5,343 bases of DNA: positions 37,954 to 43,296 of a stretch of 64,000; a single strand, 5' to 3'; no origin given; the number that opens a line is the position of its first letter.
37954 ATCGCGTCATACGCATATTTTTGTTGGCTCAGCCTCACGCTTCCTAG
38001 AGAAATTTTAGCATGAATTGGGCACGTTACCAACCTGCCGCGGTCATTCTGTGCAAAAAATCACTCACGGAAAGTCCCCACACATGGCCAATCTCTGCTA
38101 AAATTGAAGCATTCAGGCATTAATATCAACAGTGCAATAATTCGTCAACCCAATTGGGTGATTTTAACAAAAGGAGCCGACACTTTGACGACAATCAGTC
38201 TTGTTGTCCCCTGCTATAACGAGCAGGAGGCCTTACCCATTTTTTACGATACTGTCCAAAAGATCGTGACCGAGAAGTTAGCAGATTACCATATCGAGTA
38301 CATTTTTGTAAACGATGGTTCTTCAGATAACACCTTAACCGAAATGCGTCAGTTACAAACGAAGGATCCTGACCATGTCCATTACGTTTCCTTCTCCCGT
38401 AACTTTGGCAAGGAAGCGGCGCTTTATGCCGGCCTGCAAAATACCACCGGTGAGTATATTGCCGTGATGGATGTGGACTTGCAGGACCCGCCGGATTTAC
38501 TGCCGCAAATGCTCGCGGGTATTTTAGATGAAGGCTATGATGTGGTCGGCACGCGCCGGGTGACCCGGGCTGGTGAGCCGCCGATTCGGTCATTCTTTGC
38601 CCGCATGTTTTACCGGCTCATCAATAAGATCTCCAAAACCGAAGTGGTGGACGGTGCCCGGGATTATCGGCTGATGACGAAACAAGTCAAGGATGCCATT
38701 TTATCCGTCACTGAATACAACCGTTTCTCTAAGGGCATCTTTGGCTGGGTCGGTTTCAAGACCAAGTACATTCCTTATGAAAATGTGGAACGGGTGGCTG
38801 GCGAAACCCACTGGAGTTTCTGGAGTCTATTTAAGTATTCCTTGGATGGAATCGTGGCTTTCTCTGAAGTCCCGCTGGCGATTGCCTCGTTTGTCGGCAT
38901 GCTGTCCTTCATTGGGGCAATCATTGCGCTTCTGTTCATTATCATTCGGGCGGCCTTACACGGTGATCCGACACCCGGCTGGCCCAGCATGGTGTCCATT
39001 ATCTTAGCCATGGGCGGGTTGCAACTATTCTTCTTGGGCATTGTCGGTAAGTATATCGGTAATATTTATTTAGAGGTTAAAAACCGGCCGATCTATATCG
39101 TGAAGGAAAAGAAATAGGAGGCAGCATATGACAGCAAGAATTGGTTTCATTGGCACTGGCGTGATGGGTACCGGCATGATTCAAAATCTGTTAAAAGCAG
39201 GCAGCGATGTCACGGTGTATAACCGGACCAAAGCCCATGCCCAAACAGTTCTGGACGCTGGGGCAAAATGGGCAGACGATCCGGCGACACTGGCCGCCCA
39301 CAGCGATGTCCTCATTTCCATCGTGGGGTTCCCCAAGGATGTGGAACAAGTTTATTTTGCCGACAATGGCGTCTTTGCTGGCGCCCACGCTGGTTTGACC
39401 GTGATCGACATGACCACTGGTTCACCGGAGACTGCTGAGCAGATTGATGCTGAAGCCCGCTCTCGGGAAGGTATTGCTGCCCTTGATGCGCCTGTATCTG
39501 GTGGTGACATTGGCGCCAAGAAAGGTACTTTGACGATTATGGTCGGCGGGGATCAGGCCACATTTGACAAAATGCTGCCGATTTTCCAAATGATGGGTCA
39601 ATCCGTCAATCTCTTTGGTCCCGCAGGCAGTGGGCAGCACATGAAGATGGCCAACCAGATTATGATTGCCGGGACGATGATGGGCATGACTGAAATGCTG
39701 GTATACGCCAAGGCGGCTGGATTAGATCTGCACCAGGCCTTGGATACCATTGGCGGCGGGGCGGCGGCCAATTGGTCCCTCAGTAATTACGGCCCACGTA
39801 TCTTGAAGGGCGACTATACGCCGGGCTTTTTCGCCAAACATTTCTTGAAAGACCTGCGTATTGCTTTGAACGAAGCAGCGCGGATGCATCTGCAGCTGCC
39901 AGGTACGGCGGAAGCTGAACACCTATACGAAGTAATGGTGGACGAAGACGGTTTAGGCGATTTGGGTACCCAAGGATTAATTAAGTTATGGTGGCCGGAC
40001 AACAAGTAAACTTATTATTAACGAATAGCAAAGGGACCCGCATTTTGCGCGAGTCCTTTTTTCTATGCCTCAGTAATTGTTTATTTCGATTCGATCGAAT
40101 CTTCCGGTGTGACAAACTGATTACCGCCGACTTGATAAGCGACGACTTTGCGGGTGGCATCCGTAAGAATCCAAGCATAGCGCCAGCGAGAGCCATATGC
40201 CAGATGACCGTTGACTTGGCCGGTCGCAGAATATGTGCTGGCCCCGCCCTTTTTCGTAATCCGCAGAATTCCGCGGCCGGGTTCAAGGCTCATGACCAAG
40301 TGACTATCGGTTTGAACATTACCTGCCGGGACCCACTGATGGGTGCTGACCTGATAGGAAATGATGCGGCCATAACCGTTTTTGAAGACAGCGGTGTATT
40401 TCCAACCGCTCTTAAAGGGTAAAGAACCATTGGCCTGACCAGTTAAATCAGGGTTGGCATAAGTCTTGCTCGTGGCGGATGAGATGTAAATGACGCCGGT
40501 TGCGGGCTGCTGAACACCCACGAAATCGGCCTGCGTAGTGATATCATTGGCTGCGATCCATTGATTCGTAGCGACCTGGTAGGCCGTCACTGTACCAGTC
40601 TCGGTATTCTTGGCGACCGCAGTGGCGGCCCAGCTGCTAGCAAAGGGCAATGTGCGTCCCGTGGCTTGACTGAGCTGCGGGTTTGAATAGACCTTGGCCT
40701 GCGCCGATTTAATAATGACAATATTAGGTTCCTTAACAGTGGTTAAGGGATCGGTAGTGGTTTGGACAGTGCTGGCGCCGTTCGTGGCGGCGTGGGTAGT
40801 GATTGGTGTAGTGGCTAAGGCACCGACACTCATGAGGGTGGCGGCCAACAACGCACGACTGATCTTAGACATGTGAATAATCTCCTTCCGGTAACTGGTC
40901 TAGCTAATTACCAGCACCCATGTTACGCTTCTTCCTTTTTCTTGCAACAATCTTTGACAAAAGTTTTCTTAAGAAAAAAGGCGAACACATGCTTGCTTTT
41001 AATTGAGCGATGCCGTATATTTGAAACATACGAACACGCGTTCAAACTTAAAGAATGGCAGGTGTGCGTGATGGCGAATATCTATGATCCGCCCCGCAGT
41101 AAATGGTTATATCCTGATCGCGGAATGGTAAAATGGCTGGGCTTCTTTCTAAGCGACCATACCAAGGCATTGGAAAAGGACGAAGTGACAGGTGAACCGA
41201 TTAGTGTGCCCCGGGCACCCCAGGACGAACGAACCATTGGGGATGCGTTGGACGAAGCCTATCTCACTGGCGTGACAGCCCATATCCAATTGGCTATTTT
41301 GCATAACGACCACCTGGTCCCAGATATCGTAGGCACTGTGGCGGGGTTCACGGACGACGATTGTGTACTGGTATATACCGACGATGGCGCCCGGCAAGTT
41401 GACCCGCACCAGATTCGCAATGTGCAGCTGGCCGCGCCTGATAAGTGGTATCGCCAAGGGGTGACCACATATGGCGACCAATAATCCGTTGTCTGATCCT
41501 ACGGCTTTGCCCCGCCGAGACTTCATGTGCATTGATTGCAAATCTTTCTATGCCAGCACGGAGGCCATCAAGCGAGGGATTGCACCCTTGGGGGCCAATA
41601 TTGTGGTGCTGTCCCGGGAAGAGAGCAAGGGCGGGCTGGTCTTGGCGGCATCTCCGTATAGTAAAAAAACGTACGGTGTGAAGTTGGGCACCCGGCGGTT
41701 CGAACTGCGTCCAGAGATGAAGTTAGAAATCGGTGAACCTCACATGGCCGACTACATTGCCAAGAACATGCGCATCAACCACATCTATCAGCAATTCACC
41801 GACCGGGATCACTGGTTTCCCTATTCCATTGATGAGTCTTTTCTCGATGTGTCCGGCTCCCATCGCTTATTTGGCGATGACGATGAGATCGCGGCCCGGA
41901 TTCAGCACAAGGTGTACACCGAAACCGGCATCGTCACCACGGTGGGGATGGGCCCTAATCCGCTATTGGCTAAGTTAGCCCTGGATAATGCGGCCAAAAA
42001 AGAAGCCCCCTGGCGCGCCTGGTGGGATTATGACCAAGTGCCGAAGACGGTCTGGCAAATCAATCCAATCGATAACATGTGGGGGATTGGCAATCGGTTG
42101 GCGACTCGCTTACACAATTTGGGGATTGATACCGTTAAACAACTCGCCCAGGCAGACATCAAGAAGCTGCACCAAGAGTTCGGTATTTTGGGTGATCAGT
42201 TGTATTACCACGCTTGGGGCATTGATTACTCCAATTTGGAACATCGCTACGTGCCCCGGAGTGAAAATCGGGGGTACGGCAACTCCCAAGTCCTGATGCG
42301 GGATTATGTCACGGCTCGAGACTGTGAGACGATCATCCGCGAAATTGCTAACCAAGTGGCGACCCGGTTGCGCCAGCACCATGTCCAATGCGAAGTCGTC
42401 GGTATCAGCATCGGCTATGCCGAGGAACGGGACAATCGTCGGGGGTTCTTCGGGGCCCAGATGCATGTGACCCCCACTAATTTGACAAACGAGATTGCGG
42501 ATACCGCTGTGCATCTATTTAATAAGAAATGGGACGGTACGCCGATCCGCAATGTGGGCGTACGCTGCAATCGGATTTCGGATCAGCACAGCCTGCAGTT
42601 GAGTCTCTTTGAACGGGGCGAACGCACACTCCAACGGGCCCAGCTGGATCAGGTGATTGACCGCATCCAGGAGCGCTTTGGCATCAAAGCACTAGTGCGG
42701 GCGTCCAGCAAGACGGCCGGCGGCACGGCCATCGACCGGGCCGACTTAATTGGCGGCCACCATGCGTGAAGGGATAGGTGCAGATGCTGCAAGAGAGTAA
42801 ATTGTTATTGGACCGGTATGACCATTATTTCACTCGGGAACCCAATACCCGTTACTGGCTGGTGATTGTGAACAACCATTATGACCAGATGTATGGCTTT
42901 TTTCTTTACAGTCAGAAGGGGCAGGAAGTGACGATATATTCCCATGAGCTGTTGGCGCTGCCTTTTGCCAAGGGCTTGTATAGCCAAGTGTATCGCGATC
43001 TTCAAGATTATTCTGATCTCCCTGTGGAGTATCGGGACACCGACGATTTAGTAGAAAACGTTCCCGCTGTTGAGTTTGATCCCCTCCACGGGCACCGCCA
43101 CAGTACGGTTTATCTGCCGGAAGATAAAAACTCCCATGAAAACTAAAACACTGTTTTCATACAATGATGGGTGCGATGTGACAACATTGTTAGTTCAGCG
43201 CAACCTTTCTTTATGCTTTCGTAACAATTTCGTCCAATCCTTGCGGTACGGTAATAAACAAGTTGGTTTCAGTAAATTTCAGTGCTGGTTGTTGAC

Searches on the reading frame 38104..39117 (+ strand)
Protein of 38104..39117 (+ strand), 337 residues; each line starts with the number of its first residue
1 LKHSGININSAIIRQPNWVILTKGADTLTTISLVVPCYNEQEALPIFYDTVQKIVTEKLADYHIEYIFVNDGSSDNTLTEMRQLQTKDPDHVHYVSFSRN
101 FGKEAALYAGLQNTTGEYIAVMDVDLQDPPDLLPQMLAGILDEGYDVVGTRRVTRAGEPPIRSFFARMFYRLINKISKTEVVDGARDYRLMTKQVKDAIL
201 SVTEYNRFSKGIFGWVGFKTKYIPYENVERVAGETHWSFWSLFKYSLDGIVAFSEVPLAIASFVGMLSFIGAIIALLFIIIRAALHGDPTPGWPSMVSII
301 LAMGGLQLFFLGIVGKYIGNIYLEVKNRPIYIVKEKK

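Call 8: search_protein_families(library=pfam, proteins=[window:38104-39117:+], max_evalue=0.001)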
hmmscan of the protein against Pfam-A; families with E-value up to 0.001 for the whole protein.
window:38104-39117:+ (337 aa): 3 families
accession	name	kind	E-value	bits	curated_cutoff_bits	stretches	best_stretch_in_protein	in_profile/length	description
PF00535.33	Glycos_transf_2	-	2.1e-31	109.5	23.3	1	32-195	1-163/168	Glycosyl transferase family 2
PF13641.12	Glyco_tranf_2_3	-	1.1e-10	42.4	27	1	31-158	3-129/230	Glycosyltransferase like family 2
PF10111.15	Glyco_tranf_2_2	-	1.2e-07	32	27.3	1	32-137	1-103/276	Glycosyltransferase like family 2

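Call 10: search_protein_families(library=ncbifam, proteins=[window:38104-39117:+], max_evalue=0.001)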
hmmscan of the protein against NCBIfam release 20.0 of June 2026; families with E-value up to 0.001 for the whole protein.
window:38104-39117:+ (337 aa): 16 families
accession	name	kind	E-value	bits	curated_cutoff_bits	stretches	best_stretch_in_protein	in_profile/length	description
NF047588.1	GlcsyltransPgfSStrep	equivalog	2.3e-93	312.8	500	1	31-335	3-304/308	glycosyltransferase PgfS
NF007986.1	PRK10714.1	equivalog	1.5e-46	158.9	529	1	27-334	4-309/316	undecaprenyl-phosphate 4-deoxy-4-formamido-L-arabinose transferase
TIGR03937.1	PgaC_IcaA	equivalog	7.1e-16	58.2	422.3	1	26-125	42-135/407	poly-beta-1,6-N-acetyl-D-glucosamine synthase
NF007482.0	PRK10073.1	equivalog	7.3e-12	44.9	423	1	29-148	6-118/334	glycosyltransferase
TIGR03965.1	mycofact_glyco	equivalog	5.9e-10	38.6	280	1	25-154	70-193/467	mycofactocin biosynthesis glycosyltransferase MftF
NF041875.1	EPS_EpsD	equivalog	2.4e-09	37.1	370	1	31-178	1-145/325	exopolysaccharide biosynthesis glycosyltransferase EpsD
NF047683.1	TeichurnBiosyTuaG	equivalog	4.5e-09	36.3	400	1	29-140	6-111/252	teichuronic acid biosynthesis protein TuaG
NF010496.0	PRK13915.1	equivalog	8.8e-09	34.9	262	1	25-141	27-143/307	glucosyl-3-phosphoglycerate synthase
TIGR03111.1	glyc2_xrt_Gpos1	hypoth_equivalog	1e-07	31.2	363.95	1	25-133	45-149/439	TIGR03111 family XrtG-associated glycosyltransferase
NF053739.1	GlytfEpsEBac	equivalog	2.7e-07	29.9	450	1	31-151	3-119/265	glycosyltransferase EpsE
TIGR04242.1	nodulat_NodC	equivalog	3.1e-07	29.7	550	1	23-137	42-153/395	chitooligosaccharide synthase NodC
NF058614.1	PPMAGASynPpgS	equivalog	3.2e-07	30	370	1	33-199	4-165/226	polyprenyl-phospho-N-acetylgalactosaminyl synthase PpgS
TIGR04283.1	glyco_like_mftF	equivalog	5.3e-07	29.5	182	1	31-149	1-105/221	TIGR04283 family arsenosugar biosynthesis glycosyltransferase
NF045692.1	OglycostaseCruG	equivalog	4.8e-06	25.7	600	1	20-149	32-161/386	2'-O-glycosyltransferase CruG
NF050050.1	ProtGlycPglI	equivalog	2.3e-05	23.9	500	1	30-146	3-113/306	GalNAc(5)-diNAcBac-PP-undecaprenol beta-1,3-glucosyltransferase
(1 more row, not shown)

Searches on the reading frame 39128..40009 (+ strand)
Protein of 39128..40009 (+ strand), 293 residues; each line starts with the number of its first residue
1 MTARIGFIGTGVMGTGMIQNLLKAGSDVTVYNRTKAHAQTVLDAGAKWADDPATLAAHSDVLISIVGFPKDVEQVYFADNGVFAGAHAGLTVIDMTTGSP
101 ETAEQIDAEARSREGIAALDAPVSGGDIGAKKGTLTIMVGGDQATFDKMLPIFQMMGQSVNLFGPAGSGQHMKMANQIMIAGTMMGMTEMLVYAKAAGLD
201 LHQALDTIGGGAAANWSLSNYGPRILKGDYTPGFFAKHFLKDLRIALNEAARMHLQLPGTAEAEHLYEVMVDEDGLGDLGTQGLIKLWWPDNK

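Call 8: search_protein_families(library=pfam, proteins=[window:39128-40009:+], max_evalue=0.001)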
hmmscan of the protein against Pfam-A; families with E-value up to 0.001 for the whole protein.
window:39128-40009:+ (293 aa): 7 families
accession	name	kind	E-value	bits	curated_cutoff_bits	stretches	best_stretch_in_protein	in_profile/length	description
PF03446.21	NAD_binding_2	-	3.6e-50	170.6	21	1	4-161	1-157/161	NAD binding domain of 6-phosphogluconate dehydrogenase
PF14833.11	NAD_binding_11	-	6.1e-34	117.3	30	1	167-287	1-121/122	NAD-binding of NADP-dependent 3-hydroxyisobutyrate dehydrogenase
PF03807.23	F420_oxidored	-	2.8e-08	34.7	21.6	1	4-96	1-92/94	NADP oxidoreductase coenzyme F420-dependent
PF02826.25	2-Hacid_dh_C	-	9.9e-06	25.5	25.1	1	3-74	37-107/178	D-isomer specific 2-hydroxyacid dehydrogenase, NAD binding domain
PF01488.26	Shikimate_DH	-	1.1e-05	26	24.3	1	3-65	13-82/138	Shikimate / quinate 5-dehydrogenase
PF02558.23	ApbA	-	0.00016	21.8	22.2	1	5-50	1-45/150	Ketopantoate reductase PanE/ApbA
PF02737.24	3HCDH_N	-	0.00024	21.5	22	1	5-46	2-43/180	3-hydroxyacyl-CoA dehydrogenase, NAD binding domain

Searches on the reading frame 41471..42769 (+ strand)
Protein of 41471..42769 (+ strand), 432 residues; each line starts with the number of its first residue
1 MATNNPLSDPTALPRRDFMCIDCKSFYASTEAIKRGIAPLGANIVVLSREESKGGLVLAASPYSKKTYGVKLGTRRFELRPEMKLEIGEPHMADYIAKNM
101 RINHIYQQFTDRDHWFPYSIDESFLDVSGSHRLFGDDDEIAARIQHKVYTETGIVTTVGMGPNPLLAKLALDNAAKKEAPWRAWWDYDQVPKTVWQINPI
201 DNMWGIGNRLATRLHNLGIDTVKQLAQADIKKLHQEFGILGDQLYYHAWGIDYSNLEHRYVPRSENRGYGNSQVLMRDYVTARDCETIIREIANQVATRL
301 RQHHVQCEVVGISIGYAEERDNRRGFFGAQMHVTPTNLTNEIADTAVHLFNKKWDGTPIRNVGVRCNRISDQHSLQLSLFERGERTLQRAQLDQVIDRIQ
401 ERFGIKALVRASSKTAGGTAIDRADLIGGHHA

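Call 8: search_protein_families(library=pfam, proteins=[window:41471-42769:+], max_evalue=0.001)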
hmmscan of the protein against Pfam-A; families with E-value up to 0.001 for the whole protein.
window:41471-42769:+ (432 aa): 5 families
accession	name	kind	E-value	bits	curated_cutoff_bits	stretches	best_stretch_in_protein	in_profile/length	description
PF00817.25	IMS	-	1.2e-26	93.9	23.2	1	21-171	1-147/148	impB/mucB/samB family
PF11799.13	IMS_C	-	1.3e-18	67.9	20.7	1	268-379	3-109/109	impB/mucB/samB family C-terminal domain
PF21999.2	IMS_HHH_1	-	2e-08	35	27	1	204-252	4-53/53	DNA polymerase-iota, thumb domain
PF11798.14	IMS_HHH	-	4.2e-06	27.1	24.4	1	188-219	2-32/32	IMS family HHH motif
PF14520.12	HHH_5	-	0.00033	21.5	27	1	205-234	9-38/57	Helix-hairpin-helix domain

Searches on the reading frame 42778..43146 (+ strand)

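Call 11: search_protein_families(library=pfam, proteins=[window:42778-43146:+], max_evalue=0.01)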
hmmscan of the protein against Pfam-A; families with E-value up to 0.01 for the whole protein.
window:42778-43146:+ (122 aa): 1 family
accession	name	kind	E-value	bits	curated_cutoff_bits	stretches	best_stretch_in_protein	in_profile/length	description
PF01686.22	Adeno_Penton_B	-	0.0067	15.4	25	1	23-101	279-356/461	Adenovirus penton base protein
